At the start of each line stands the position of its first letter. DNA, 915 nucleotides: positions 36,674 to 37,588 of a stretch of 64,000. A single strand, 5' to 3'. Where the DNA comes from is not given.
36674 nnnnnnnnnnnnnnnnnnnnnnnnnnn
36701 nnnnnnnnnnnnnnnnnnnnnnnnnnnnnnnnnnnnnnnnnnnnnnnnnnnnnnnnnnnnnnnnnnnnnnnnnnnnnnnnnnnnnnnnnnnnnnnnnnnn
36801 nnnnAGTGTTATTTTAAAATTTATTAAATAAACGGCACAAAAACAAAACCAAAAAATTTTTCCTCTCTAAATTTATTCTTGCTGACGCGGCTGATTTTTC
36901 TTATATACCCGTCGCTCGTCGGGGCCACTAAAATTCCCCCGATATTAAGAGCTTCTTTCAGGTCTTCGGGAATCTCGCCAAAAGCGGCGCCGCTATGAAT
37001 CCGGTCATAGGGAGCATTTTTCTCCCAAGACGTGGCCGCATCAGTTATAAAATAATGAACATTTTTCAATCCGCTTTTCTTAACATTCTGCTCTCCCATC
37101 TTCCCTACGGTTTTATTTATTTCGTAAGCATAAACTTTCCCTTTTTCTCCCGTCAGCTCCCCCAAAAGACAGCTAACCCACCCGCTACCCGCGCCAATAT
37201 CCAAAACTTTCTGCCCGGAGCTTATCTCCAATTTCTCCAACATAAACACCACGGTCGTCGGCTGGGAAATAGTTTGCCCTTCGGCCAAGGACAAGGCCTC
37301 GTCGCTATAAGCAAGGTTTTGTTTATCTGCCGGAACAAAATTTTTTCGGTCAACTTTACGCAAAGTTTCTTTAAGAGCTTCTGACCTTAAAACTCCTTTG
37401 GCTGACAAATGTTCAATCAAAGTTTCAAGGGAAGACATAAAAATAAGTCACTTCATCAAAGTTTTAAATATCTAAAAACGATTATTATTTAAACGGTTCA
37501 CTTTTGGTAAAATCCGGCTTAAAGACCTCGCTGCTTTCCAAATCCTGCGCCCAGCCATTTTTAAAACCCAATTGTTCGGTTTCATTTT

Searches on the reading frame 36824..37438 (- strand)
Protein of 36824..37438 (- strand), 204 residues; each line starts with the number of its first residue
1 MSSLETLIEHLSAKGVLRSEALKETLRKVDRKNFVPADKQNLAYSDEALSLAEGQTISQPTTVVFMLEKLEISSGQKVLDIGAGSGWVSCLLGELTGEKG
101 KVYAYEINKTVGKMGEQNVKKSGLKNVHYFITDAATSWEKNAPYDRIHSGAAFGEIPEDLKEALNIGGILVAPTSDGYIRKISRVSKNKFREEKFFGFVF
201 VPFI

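Call 3: search_protein_families(library=pfam, proteins=[window:36824-37438:-], max_evalue=0.01)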
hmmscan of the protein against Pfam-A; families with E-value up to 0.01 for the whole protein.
window:36824-37438:- (204 aa): 16 families
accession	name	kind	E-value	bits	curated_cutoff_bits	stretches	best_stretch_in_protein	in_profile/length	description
PF01135.25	PCMT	-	4.2e-46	157.8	20.3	1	5-202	4-204/210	Protein-L-isoaspartate(D-aspartate) O-methyltransferase (PCMT)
PF13847.12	Methyltransf_31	-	9.3e-09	35.6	27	1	72-173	1-88/145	Methyltransferase domain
PF13649.12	Methyltransf_25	-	2.1e-08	35.1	27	1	78-164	1-86/97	Methyltransferase domain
PF01209.24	Ubie_methyltran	-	2.6e-08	33.9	20.1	1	72-150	45-123/233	ubiE/COQ5 methyltransferase family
PF05175.20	MTS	-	1.5e-07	31.7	23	1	65-147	22-102/170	Methyltransferase small domain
PF01269.23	Fibrillarin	-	2.7e-05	23.9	27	1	63-135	60-130/227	Fibrillarin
PF13489.12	Methyltransf_23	-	4e-05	23.9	27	1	72-165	20-102/164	Methyltransferase domain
PF01189.24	Methyltr_RsmB-F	-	0.00011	22.4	27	1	70-147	4-83/199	16S rRNA methyltransferase RsmB/F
PF08241.18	Methyltransf_11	-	0.00016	22.7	21.2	1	79-164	1-80/95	Methyltransferase domain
PF08704.16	GCD14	-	0.00029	21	26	1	62-126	28-92/247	tRNA methyltransferase complex GCD14 subunit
PF02353.26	CMAS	-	0.00049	19.9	27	1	59-154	47-138/273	Mycolic acid cyclopropane synthetase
PF01596.23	Methyltransf_3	-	0.00086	19.1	22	1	68-131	38-101/204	O-methyltransferase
PF00398.26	RrnaAD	-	0.00087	18.9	24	1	65-129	21-80/263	Ribosomal RNA adenine dimethylase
PF06325.19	PrmA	-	0.0027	17.7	22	1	61-131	147-215/296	Ribosomal protein L11 methyltransferase (PrmA)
PF01728.25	FtsJ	-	0.0043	17.4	24.1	1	66-110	12-56/181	FtsJ-like methyltransferase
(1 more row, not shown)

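Call 4: search_protein_families(library=ncbifam, proteins=[window:36824-37438:-], max_evalue=0.01)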
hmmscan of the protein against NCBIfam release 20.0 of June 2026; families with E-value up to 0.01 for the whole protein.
window:36824-37438:- (204 aa): 47 families (the best 25 are shown)
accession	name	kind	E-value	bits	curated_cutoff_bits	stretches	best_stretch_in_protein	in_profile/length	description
NF001453.0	PRK00312.1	equivalog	6.1e-47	160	188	1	4-204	11-210/217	protein-L-isoaspartate(D-aspartate) O-methyltransferase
NF010549.0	PRK13942.1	equivalog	4.1e-45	153.9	282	1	5-204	8-208/215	protein-L-isoaspartate O-methyltransferase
TIGR00080.1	pimt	equivalog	1e-44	153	159.05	1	5-202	8-207/216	protein-L-isoaspartate O-methyltransferase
TIGR04364.1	methyltran_FxLD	equivalog_domain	6.8e-32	111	320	1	5-174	6-181/394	methyltransferase, FxLD system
TIGR04188.1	methyltr_grsp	subfamily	7.3e-23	81.5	380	1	58-173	91-204/363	ATP-grasp peptide maturase system methyltransferase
NF010550.0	PRK13943.1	equivalog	1.2e-20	74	359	1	7-174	10-180/322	protein-L-isoaspartate O-methyltransferase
TIGR02469.1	CbiT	equivalog_domain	1e-12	48.4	78.3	1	64-173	9-121/124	precorrin-6Y C5,15-methyltransferase (decarboxylating) subunit CbiT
NF001556.0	PRK00377.1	equivalog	1.2e-10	41.6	238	1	52-171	18-142/198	cobalt-precorrin-6Y C(15)-methyltransferase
NF041536.1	ArsM_DUF2284_UU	exception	5.4e-10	38.2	575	1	71-160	73-162/459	arsenite methyltransferase/DUF2284 domain selenoprotein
NF001240.0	PRK00216.1-1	equivalog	1.4e-09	37.4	378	1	65-140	54-130/251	bifunctional demethylmenaquinone methyltransferase/2-methoxy-6-polyprenyl-1,4-benzoquinol methylase UbiE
NF005640.0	PRK07402.1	equivalog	6.8e-09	35.6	219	1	45-175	14-146/200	precorrin-6Y C5,15-methyltransferase subunit CbiT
NF011494.0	PRK14902.1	equivalog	1.1e-08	34.3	319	1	46-140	222-316/444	16S rRNA (cytosine(967)-C(5))-methyltransferase RsmB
NF052510.1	methyltran_MpqE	exception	1.6e-08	34.3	335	1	68-201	40-174/234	methyl-plastoquinone biosynthesis methyltransferase MpqE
NF008823.0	PRK11873.1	subfamily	1.6e-07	31.1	263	1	71-130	74-133/272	arsenite methyltransferase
TIGR03534.1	RF_mod_PrmC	equivalog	2.7e-07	30.3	199.1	1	65-148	79-161/253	peptide chain release factor N(5)-glutamine methyltransferase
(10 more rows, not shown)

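Call 42: search_solved_structures(query=window:36824-37438:-, max_evalue=1e-10, show_alignments=1)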
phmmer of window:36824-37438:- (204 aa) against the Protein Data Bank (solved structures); distinct sequences matched with E-value up to 1e-10: 12.
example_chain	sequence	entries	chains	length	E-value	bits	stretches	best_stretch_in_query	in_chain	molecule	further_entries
1jg1_A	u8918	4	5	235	1.4e-27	100.2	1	8-204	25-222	protein-L-isoaspartate O-methyltransferase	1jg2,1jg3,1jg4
2yxe_A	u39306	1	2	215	1.9e-27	99.8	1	6-183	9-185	Protein-L-isoaspartate O-methyltransferase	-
4o29_A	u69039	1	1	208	2e-27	99.8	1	6-201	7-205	Protein-L-isoaspartate O-methyltransferase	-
3lbf_A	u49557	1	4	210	5.7e-21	78.7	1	4-185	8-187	Protein-L-isoaspartate O-methyltransferase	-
4l7v_A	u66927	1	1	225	4.3e-20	75.8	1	5-203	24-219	Protein-L-isoaspartate O-methyltransferase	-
1vbf_A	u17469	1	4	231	1.8e-18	70.5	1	17-188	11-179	231aa long hypothetical protein-L-isoaspartate O-methyltransferase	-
1r18_A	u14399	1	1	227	1.2e-15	61.3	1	5-202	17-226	Protein-L-isoaspartate(D-aspartate)-O-methyltransferase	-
1i1n_A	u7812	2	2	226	1.7e-15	60.8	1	5-203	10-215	PROTEIN-L-ISOASPARTATE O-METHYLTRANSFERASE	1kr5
1dl5_A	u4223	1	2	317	1.2e-14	58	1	52-175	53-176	PROTEIN-L-ISOASPARTATE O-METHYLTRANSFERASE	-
8qby_t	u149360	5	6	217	5.6e-14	55.9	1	21-180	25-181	Protein-L-isoaspartate O-methyltransferase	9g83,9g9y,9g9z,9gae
2pbf_A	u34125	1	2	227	3e-12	50.2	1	5-201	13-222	Protein-L-isoaspartate O-methyltransferase beta-aspartate methyltransferase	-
9oma_A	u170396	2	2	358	3.7e-12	49.9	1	6-203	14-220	Protein-L-isoaspartate O-methyltransferase domain-containing protein 1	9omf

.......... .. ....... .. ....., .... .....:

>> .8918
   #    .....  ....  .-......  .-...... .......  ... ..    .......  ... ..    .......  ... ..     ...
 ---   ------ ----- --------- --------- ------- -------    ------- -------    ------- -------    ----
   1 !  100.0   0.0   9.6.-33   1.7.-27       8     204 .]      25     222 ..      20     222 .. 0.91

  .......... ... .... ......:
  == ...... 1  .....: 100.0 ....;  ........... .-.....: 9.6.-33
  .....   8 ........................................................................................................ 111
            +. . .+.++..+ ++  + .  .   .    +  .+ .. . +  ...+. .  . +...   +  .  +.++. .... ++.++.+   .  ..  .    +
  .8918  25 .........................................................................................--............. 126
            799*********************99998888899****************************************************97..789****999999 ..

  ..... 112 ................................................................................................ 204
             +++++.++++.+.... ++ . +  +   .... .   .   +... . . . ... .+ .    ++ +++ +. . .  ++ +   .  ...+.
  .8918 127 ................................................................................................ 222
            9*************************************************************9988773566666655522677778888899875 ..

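Call 55: search_protein_families(library=padloc, proteins=[window:36824-37438:-], max_evalue=0.01)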
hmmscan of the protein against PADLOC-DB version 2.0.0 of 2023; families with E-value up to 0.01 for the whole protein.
window:36824-37438:- (204 aa): 2 families
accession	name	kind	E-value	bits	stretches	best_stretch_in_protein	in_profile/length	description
PDLC04134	mad2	-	2.5e-24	84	1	46-194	263-421/492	mads_2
PDLC01733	Csm5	-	0.0093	13.9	0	62-126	286-343/369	Csm5gr7_1_CAS-III-A-III-D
